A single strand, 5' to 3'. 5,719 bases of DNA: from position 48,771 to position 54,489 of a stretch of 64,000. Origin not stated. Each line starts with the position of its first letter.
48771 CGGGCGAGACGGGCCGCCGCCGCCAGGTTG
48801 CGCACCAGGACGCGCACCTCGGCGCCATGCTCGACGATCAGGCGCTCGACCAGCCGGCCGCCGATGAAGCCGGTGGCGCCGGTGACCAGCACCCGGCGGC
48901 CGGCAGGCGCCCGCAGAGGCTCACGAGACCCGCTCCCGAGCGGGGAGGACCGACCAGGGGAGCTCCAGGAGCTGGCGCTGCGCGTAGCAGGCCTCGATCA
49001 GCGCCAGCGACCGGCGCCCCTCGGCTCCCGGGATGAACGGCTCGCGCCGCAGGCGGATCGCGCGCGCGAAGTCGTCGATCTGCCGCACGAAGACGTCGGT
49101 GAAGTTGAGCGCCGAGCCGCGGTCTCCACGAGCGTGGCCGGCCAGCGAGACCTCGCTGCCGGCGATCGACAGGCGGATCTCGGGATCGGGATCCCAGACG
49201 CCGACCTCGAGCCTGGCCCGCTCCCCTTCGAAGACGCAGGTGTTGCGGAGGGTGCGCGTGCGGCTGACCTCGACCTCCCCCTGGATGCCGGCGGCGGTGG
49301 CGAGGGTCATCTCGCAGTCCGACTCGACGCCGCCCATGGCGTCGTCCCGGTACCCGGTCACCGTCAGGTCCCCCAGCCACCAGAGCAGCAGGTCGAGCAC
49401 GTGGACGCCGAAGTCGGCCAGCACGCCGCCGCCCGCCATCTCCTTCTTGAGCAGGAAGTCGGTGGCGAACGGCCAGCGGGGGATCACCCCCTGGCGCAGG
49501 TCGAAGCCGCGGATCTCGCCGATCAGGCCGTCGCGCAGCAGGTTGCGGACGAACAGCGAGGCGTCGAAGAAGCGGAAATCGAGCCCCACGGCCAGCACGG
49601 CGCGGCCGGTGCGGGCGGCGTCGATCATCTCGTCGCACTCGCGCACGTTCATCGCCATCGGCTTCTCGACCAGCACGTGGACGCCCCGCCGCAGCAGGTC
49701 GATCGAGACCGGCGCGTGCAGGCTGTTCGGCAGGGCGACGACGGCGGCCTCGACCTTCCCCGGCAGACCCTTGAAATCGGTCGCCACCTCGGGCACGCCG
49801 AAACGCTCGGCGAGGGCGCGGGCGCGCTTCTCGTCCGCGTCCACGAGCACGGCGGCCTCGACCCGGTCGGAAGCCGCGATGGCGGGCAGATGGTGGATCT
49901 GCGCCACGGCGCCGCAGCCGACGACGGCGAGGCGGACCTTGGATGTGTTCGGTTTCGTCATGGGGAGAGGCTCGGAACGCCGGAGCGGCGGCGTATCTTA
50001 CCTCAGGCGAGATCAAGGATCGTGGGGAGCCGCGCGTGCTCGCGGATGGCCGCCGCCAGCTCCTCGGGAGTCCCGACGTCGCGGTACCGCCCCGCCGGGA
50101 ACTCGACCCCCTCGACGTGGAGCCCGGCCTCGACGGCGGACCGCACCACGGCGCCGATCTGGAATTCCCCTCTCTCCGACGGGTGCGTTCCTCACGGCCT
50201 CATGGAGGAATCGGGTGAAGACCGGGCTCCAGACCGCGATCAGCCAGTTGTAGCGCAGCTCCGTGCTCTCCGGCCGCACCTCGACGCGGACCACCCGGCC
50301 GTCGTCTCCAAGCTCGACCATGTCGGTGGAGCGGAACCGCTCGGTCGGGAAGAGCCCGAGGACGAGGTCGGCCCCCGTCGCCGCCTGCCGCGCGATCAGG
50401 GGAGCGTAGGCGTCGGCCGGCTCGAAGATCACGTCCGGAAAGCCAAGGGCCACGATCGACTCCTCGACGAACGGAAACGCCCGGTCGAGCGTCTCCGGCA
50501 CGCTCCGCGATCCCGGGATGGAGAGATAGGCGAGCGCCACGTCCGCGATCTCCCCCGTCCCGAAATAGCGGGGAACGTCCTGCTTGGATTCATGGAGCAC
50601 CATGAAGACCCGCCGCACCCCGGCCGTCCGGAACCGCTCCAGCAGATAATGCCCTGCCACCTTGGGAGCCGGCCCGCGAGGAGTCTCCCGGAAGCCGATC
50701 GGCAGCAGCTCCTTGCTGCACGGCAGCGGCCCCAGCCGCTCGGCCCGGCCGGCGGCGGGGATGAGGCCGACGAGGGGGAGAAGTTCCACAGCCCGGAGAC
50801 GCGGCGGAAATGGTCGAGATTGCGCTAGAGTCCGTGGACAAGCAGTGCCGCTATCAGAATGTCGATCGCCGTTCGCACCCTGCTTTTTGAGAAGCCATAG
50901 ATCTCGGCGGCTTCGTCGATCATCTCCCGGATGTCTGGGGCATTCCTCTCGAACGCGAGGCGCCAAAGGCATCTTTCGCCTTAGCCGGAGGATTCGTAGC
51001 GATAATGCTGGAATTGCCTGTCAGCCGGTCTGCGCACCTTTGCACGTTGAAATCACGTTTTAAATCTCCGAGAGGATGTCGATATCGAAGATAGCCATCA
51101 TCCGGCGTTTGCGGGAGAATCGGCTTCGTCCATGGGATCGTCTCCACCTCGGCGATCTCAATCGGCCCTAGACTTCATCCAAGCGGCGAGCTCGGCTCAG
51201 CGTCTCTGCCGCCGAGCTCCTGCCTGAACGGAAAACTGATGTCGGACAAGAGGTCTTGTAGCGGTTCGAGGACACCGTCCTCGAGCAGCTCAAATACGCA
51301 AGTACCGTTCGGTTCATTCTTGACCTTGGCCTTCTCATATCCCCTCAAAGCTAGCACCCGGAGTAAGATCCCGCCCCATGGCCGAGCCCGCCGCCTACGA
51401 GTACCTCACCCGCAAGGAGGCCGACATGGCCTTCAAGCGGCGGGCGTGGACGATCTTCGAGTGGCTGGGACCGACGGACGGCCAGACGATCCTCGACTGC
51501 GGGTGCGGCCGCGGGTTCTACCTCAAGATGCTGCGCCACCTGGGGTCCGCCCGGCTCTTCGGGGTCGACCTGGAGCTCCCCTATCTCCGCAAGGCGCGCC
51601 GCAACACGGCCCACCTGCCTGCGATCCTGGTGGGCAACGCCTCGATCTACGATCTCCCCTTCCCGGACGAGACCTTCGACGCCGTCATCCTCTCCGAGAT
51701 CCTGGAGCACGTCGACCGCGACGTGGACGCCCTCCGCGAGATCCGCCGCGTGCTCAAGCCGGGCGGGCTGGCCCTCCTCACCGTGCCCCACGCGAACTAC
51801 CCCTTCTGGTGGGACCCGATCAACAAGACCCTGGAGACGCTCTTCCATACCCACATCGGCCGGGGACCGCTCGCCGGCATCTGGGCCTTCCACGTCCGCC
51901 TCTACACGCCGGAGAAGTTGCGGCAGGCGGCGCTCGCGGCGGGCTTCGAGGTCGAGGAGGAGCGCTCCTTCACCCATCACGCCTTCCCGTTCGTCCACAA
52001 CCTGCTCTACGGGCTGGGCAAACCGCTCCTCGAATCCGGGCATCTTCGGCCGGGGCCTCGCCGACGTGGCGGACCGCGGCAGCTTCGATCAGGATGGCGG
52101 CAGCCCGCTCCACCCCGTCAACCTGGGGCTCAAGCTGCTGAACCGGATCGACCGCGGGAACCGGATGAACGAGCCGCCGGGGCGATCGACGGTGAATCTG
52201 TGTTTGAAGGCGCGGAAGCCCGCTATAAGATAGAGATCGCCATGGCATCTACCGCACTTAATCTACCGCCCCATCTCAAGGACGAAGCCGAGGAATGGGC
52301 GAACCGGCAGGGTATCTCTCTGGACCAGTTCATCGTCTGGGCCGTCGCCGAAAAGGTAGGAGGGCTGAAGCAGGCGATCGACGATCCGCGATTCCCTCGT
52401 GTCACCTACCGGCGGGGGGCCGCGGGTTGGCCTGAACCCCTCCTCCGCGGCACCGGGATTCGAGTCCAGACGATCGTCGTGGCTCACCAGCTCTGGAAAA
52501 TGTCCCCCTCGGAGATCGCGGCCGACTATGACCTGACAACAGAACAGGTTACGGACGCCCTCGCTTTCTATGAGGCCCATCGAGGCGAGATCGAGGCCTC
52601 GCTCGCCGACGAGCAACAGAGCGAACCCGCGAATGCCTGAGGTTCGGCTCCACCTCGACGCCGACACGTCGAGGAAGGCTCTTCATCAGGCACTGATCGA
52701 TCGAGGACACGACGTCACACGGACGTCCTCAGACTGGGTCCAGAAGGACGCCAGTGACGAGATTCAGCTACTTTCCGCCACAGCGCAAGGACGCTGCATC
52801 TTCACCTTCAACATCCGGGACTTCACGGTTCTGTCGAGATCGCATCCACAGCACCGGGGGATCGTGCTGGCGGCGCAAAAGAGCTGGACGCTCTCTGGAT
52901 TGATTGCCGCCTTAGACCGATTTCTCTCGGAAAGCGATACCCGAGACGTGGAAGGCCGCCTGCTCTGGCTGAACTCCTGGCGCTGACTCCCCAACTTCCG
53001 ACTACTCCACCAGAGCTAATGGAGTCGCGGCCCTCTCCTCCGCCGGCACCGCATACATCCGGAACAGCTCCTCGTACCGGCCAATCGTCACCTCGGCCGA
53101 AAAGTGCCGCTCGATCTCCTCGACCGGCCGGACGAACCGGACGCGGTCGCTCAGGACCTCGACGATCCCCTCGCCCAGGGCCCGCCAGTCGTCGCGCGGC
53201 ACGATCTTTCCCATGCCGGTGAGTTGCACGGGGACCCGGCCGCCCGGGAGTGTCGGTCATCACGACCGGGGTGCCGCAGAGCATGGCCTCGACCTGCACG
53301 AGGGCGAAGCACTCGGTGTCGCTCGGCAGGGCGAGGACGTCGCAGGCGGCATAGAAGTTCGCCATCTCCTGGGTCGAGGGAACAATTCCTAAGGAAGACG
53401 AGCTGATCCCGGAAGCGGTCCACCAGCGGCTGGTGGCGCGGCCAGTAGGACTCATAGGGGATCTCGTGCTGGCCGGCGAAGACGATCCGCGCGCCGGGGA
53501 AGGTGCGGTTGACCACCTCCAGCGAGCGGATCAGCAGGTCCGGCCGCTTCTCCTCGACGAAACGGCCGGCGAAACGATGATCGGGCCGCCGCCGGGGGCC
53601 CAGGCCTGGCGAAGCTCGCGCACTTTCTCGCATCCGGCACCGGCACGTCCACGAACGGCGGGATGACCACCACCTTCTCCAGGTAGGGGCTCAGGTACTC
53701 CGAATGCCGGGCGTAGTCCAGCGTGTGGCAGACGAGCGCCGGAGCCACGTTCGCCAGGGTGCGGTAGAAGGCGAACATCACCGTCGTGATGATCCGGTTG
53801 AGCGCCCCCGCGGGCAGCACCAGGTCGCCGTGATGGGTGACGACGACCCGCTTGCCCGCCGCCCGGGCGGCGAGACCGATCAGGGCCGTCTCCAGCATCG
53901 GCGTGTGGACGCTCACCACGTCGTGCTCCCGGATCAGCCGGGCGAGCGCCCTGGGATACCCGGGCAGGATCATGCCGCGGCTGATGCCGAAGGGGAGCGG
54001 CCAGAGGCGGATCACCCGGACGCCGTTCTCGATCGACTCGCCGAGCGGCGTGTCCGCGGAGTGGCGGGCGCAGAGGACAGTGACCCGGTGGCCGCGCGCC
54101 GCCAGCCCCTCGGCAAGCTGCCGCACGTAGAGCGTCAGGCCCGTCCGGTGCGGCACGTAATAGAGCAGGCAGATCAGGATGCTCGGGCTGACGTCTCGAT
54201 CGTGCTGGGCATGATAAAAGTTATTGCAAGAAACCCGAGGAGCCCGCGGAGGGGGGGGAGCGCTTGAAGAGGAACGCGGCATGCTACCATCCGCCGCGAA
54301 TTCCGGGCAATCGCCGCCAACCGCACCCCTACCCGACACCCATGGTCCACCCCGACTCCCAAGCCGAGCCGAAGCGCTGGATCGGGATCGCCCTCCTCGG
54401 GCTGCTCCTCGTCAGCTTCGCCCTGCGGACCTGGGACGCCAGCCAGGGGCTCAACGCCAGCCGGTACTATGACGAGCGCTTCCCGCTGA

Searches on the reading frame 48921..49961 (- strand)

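Call 5: search_protein_families(library=pfam, proteins=[window:48921-49961:-], max_evalue=0.01)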
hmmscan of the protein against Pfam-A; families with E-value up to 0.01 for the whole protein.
window:48921-49961:- (346 aa): 3 families
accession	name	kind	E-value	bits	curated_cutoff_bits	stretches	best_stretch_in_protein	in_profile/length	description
PF01408.29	GFO_IDH_MocA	-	2e-27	96.7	24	1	10-126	2-119/120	Oxidoreductase family, NAD-binding Rossmann fold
PF22725.1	GFO_IDH_MocA_C3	-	8e-14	52.1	27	1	138-251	4-123/124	GFO/IDH/MocA C-terminal domain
PF02894.22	GFO_IDH_MocA_C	-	1.2e-09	38.8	22.9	1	140-329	2-210/218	Oxidoreductase family, C-terminal alpha/beta domain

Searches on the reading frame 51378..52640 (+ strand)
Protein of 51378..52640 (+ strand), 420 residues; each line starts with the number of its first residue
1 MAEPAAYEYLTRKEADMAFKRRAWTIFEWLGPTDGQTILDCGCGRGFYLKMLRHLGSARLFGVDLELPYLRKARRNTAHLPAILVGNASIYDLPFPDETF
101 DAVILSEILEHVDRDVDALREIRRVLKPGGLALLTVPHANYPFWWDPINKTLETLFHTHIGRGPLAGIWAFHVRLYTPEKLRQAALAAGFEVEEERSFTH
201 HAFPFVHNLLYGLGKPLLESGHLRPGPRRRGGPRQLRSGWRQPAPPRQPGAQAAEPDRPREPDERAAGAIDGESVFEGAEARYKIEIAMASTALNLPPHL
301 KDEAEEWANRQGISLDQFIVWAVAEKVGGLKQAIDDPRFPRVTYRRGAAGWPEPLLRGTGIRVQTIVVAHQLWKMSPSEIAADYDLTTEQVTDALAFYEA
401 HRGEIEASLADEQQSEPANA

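Call 37: search_protein_families(library=pfam, proteins=[window:51378-52640:+], max_evalue=0.001)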
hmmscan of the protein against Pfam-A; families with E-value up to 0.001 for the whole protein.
window:51378-52640:+ (420 aa): 9 families
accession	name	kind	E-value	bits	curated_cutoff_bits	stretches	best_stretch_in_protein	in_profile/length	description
PF08241.18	Methyltransf_11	-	5.6e-24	85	21.2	1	39-133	1-94/95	Methyltransferase domain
PF13649.12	Methyltransf_25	-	1.2e-20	74.4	27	1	38-130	1-97/97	Methyltransferase domain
PF13489.12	Methyltransf_23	-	1.2e-15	58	27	1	33-194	21-163/164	Methyltransferase domain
PF13847.12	Methyltransf_31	-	2.7e-15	56.8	27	1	33-138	2-113/145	Methyltransferase domain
PF08242.18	Methyltransf_12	-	4.1e-12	47.1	30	1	39-131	1-97/98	Methyltransferase domain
PF01209.24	Ubie_methyltran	-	7.7e-09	35.7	20.1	1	26-131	39-148/233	ubiE/COQ5 methyltransferase family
PF04255.20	DUF433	-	2.1e-08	34.3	23.6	1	353-398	11-56/56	Protein of unknown function (DUF433)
PF08003.17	Methyltransf_9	-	4.4e-06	26.3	23.8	1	27-134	108-217/315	Protein of unknown function (DUF1698)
PF07021.18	MetW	-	5e-05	23.5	21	1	33-144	12-115/193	Methionine biosynthesis protein MetW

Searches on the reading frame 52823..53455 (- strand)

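Call 37: search_protein_families(library=pfam, proteins=[window:52823-53455:-], max_evalue=0.001)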
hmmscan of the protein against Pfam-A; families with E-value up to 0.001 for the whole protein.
window:52823-53455:- (210 aa): 3 families
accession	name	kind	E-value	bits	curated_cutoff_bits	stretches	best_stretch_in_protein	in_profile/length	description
PF13692.12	Glyco_trans_1_4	-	1.9e-11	44.8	27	1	24-82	66-118/142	Glycosyl transferases group 1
PF00534.26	Glycos_transf_1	-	6.3e-11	42.5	26.4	1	28-73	83-128/172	Glycosyl transferases group 1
PF20706.3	GT4-conflict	-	5.8e-06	26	26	1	28-71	272-315/385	Family 4 Glycosyltransferase in conflict systems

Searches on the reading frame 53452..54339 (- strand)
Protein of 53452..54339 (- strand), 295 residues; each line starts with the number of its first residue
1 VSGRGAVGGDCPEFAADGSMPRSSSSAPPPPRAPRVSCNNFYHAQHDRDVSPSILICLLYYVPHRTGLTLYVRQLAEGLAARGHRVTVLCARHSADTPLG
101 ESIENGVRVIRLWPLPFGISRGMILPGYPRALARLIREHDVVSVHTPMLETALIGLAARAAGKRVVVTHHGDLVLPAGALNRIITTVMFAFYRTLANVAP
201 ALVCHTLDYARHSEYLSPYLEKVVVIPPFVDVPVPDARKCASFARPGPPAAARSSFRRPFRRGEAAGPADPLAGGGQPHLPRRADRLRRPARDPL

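Call 37: search_protein_families(library=pfam, proteins=[window:53452-54339:-], max_evalue=0.001)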
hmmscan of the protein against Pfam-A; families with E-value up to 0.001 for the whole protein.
window:53452-54339:- (295 aa): 3 families
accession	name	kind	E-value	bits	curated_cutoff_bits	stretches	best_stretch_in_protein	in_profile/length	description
PF13439.12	Glyco_transf_4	-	6.8e-21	75.5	28.5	1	67-232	3-168/170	Glycosyltransferase Family 4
PF13579.12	Glyco_trans_4_4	-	1.4e-19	71.5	29.7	1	66-228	1-157/158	Glycosyl transferase 4-like domain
PF13477.12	Glyco_trans_4_2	-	9.3e-07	29.5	23.4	1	69-174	10-111/139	Glycosyl transferase 4-like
